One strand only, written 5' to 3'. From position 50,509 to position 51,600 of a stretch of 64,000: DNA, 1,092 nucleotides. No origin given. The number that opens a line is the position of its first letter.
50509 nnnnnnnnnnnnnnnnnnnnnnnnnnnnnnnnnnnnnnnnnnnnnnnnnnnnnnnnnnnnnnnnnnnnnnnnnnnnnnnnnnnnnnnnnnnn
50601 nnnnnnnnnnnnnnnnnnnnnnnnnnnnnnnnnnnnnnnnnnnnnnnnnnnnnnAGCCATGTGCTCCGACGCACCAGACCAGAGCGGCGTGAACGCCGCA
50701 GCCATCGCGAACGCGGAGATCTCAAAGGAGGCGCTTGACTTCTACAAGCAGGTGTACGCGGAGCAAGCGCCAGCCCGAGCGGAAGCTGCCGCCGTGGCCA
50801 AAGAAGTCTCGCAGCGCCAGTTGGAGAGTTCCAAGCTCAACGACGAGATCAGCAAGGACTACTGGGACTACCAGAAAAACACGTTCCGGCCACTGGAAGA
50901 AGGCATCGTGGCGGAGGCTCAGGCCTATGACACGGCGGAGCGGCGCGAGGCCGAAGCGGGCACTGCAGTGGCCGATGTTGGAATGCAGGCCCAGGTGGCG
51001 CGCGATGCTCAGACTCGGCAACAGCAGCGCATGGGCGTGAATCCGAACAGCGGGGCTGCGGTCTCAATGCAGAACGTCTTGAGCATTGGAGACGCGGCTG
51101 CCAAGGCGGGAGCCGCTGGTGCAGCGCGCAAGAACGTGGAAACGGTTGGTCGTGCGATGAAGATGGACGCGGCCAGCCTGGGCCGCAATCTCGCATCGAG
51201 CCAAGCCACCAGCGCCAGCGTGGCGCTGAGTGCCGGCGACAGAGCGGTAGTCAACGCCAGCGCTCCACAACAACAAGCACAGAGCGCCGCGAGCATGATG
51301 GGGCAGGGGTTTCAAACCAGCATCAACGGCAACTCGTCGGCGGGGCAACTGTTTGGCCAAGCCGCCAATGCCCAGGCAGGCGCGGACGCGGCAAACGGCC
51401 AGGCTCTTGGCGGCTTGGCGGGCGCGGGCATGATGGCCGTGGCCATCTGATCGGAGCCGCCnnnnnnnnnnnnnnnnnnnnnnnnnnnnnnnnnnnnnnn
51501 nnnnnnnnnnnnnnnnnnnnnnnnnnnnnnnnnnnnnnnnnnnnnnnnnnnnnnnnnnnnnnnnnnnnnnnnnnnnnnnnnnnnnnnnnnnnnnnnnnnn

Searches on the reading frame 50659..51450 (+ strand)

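Call 10: search_protein_families(library=phrogs, proteins=[window:50659-51450:+], max_evalue=0.001)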
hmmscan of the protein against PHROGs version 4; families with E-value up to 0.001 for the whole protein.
window:50659-51450:+ (263 aa): 2 families
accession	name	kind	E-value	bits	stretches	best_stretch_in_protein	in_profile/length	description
phrog_8003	-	head and packaging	6.1e-46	158.4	1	5-260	21-286/389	virion structural protein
phrog_26383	-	unknown function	3.3e-07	31.2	1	74-231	50-206/258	-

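Call 11: search_protein_families(library=pfam, proteins=[window:50659-51450:+], max_evalue=0.001)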
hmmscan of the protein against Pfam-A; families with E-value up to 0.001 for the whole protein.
window:50659-51450:+ (263 aa): 0 families
